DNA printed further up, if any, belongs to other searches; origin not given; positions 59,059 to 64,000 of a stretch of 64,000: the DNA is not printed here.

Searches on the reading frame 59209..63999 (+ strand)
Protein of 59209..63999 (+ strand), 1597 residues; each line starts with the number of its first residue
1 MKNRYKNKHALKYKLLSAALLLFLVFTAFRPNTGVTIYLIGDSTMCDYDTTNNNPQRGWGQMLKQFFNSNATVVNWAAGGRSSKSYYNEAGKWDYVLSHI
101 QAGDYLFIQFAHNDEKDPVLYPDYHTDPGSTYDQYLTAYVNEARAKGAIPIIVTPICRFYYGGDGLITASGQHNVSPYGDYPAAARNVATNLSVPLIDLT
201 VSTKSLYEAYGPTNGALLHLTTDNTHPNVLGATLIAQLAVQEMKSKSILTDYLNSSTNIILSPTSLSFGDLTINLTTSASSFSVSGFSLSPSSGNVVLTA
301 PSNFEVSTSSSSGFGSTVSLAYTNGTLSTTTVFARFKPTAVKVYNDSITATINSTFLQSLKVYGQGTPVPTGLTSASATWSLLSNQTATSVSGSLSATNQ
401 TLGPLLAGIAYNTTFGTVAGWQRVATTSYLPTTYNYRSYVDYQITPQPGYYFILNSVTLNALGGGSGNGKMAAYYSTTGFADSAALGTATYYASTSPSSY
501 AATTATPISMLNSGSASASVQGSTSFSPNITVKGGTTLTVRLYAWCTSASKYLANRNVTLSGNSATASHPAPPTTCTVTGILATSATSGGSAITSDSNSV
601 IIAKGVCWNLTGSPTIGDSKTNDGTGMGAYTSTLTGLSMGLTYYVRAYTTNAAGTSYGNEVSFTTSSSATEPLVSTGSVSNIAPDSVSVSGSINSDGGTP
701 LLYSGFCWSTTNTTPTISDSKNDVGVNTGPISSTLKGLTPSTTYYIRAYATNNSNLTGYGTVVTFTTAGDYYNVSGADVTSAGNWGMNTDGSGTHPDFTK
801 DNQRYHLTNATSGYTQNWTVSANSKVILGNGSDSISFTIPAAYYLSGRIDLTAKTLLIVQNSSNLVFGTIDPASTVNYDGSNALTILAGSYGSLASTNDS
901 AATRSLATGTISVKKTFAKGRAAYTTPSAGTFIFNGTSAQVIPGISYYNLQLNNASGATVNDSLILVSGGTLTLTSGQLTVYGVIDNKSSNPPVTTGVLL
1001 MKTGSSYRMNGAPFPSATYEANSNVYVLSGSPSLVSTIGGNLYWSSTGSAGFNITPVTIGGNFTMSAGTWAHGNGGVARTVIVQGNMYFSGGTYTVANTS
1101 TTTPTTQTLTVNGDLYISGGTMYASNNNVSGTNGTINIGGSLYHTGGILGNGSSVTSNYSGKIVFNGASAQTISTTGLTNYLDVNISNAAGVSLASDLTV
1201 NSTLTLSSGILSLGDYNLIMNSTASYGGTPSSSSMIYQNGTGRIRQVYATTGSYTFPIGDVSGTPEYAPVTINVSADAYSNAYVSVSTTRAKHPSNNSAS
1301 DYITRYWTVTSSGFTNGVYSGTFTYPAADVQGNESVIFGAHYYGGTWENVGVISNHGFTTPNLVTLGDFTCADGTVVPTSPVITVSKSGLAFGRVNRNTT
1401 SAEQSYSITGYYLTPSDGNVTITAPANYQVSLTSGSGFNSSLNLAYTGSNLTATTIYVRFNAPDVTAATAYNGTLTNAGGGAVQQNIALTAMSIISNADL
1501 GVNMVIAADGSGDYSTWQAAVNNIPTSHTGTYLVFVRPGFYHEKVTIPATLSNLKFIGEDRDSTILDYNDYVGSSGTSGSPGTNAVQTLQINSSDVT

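Call 52: search_protein_families(library=pfam, proteins=[window:59209-63999:+], max_evalue=0.01)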
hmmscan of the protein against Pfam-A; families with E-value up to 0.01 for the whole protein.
window:59209-63999:+ (1597 aa): 3 families
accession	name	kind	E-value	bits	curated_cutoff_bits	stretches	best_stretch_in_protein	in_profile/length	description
PF01095.25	Pectinesterase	-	3.3e-11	42.9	27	1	1503-1572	1-70/298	Pectinesterase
PF16974.11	NAR2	-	0.0031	17.5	26.6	0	727-763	89-126/142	High-affinity nitrate transporter accessory, Ig-like domain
PF00041.27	fn3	-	0.0066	17.1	25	0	713-755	41-73/84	Fibronectin type III domain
